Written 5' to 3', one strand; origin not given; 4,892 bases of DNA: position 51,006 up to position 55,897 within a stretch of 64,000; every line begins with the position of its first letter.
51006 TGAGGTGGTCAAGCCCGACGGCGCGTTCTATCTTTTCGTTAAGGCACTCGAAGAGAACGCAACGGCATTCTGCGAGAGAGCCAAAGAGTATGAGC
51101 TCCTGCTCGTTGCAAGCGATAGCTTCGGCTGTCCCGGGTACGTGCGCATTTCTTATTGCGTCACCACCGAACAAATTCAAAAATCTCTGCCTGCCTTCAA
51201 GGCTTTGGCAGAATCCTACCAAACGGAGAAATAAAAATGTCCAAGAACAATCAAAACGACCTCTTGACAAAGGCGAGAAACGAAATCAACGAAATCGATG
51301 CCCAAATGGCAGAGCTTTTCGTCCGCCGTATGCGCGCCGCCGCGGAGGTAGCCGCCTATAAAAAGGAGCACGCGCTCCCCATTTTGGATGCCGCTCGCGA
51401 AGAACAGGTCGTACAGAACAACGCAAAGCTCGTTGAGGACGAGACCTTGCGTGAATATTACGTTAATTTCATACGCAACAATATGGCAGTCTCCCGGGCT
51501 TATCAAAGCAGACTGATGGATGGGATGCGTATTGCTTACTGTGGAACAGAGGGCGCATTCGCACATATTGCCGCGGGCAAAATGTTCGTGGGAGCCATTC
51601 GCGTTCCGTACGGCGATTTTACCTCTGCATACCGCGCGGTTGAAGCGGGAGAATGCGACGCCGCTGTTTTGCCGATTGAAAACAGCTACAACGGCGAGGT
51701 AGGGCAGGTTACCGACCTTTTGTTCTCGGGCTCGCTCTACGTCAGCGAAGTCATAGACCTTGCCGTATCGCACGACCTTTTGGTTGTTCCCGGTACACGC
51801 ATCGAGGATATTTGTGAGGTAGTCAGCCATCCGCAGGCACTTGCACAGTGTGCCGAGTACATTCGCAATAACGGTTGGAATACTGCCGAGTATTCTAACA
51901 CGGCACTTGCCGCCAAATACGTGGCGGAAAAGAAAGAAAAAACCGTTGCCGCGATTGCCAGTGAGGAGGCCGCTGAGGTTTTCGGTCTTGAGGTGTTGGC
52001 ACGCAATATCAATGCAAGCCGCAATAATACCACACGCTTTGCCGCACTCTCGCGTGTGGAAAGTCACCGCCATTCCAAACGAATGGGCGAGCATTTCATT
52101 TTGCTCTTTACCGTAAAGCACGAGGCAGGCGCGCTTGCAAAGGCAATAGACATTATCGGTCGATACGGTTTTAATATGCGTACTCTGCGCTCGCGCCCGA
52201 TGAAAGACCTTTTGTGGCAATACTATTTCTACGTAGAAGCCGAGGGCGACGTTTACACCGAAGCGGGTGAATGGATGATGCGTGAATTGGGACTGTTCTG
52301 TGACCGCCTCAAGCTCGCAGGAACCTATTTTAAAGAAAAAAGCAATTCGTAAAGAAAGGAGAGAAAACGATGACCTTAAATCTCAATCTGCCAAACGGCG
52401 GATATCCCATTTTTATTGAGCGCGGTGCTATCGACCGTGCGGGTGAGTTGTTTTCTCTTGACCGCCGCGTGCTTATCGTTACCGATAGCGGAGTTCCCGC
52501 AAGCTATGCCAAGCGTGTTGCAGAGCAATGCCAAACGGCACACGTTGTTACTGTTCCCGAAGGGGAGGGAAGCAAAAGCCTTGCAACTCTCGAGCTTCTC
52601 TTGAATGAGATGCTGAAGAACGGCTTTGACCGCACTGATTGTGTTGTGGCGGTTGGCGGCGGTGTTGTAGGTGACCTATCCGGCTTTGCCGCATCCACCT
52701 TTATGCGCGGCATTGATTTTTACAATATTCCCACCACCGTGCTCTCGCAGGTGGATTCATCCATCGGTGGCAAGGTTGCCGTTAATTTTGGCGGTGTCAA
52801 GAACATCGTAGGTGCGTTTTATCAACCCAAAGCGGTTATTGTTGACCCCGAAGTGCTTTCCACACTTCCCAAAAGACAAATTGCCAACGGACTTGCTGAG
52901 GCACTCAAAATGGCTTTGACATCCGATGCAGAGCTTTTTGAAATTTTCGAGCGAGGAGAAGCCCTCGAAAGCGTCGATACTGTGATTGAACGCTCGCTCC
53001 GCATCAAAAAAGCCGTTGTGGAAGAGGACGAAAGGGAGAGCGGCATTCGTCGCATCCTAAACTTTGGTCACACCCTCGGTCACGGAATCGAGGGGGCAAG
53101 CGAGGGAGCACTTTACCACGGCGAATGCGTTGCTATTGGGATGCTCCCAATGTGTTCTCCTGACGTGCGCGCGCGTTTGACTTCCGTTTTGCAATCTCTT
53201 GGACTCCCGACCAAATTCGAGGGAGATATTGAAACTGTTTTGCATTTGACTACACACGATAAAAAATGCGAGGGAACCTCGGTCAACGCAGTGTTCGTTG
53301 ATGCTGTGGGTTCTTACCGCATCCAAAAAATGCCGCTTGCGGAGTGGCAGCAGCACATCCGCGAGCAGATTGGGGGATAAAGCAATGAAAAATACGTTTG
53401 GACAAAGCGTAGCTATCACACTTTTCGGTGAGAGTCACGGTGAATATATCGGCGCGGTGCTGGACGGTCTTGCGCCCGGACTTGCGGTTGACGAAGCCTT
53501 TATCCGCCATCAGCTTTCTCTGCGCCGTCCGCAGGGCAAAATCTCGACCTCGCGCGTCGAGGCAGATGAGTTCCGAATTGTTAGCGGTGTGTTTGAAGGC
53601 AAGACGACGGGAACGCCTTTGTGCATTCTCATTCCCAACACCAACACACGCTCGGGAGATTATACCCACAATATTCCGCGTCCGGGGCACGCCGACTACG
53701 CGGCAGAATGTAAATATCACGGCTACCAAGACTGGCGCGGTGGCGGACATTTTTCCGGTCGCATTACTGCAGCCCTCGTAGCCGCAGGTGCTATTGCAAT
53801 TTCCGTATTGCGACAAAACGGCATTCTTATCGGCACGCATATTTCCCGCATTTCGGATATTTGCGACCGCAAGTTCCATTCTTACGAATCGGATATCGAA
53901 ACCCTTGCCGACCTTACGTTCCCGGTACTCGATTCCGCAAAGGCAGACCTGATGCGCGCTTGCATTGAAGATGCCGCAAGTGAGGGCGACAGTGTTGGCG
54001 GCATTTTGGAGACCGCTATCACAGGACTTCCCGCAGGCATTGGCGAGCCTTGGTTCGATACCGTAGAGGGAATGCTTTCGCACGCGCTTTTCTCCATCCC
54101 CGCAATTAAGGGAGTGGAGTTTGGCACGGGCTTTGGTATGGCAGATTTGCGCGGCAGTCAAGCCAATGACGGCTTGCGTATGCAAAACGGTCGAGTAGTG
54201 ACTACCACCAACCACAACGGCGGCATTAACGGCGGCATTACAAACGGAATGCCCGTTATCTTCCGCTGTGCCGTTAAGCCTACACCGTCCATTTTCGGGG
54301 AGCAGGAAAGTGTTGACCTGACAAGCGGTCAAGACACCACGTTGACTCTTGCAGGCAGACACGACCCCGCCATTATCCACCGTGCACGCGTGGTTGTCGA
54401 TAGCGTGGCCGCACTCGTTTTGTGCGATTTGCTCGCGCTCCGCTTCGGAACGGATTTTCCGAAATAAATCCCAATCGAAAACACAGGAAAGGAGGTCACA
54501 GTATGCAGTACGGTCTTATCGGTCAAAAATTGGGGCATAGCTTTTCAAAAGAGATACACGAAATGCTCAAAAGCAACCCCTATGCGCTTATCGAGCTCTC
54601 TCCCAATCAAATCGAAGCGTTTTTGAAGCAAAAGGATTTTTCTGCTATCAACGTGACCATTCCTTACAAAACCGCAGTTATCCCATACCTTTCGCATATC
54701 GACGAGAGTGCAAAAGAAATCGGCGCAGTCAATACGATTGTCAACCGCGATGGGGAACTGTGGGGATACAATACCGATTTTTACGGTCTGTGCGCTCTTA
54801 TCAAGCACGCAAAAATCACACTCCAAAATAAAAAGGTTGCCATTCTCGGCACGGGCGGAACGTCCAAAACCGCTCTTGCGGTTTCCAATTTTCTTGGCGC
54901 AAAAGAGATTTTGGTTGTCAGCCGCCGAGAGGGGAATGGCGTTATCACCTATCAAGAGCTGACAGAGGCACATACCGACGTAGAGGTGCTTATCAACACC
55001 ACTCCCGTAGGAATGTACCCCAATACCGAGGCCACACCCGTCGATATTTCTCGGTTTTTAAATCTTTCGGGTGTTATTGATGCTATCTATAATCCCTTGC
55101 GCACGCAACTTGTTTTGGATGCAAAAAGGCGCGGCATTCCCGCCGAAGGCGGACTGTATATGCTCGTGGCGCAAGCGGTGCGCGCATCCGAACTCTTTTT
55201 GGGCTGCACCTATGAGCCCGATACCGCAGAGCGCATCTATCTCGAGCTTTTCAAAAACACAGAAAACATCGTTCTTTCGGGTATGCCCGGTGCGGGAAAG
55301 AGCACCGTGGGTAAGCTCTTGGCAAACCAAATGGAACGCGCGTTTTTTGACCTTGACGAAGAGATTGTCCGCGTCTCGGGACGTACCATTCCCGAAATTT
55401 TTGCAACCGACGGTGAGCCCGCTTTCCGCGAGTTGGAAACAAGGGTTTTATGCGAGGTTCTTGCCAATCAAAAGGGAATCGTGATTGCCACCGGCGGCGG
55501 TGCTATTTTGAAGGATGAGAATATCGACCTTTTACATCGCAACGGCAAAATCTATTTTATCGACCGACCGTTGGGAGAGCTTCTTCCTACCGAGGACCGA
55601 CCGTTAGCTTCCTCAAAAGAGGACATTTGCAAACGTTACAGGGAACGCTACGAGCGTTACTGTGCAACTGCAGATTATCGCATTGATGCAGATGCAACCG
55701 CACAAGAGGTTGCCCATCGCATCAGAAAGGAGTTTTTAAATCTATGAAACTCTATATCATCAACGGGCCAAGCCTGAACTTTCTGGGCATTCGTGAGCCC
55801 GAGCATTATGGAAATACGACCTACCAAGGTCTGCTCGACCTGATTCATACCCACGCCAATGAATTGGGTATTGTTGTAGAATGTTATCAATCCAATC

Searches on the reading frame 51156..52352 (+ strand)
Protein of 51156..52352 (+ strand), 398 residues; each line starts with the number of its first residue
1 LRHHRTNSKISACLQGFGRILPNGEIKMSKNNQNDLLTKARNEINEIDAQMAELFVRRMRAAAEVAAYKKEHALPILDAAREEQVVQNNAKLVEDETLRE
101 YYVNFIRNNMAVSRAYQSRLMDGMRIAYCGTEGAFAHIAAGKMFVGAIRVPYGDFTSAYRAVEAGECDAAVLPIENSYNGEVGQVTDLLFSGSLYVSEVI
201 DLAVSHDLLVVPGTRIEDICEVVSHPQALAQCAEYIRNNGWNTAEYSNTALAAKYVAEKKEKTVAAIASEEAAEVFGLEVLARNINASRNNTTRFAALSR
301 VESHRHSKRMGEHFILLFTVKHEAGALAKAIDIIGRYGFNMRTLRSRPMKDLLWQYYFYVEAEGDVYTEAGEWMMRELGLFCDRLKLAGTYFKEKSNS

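Call 56: search_protein_families(library=ncbifam, proteins=[window:51156-52352:+], max_evalue=1e-10)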
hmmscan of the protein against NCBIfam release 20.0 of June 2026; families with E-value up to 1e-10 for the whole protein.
window:51156-52352:+ (398 aa): 5 families
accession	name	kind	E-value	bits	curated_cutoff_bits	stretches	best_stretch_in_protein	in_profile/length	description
NF008865.0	PRK11898.1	equivalog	3.2e-61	207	219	1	124-394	2-279/284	prephenate dehydratase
NF008866.0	PRK11899.1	equivalog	1.6e-60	204.8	359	1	124-395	6-277/283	prephenate dehydratase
NF007910.0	PRK10622.1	equivalog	2e-51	175.1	577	1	33-394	4-378/386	bifunctional chorismate mutase/prephenate dehydratase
TIGR01805.1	CM_mono_grmpos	equivalog_domain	3.9e-19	68.7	71.2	1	38-117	2-81/81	chorismate mutase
NF004925.0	PRK06285.1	equivalog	3.3e-12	46.3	77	1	30-100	2-72/99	chorismate mutase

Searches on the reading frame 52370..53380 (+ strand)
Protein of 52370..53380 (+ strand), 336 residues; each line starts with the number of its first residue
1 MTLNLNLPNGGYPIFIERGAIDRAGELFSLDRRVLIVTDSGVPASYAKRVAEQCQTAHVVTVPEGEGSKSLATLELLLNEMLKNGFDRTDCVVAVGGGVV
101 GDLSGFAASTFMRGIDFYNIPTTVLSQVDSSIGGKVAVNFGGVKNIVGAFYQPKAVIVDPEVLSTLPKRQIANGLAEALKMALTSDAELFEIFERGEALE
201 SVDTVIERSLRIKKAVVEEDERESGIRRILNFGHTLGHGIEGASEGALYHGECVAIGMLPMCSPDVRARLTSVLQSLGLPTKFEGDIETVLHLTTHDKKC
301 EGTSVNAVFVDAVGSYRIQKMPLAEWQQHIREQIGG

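Call 56: search_protein_families(library=ncbifam, proteins=[window:52370-53380:+], max_evalue=1e-10)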
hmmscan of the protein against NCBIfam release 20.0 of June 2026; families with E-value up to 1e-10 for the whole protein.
window:52370-53380:+ (336 aa): 5 families
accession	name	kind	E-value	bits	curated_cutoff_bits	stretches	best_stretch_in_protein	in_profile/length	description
TIGR01357.1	aroB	equivalog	1.3e-98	330.4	305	1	12-321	1-334/344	3-dehydroquinate synthase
TIGR04425.1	P_lya_rel_AroB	hypoth_equivalog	1.3e-64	218.4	400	1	20-320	16-330/348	AroB-related putative sugar phosphate phospholyase (cyclizing)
NF004852.0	PRK06203.1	equivalog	4.2e-53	180.7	333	1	45-258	76-299/407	3-dehydroquinate synthase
NF010627.0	PRK14021.1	equivalog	1.4e-50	172.3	565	1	57-316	238-522/542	bifunctional shikimate kinase/3-dehydroquinate synthase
NF010556.0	PRK13951.1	equivalog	9.9e-47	159.9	560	1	60-258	209-409/492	bifunctional shikimate kinase AroK/3-dehydroquinate synthase AroB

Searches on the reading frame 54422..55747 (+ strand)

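Call 76: search_protein_families(library=pfam, proteins=[window:54422-55747:+], max_evalue=0.00001)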
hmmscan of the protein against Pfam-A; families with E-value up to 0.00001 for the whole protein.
window:54422-55747:+ (441 aa): 2 families
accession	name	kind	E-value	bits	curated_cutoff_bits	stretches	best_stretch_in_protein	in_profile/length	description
PF01202.28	SKI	-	2.5e-38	132.1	22.1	1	289-436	1-156/159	Shikimate kinase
PF08501.16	Shikimate_dh_N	-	1.4e-13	51.3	27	1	32-106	1-83/83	Shikimate dehydrogenase substrate binding domain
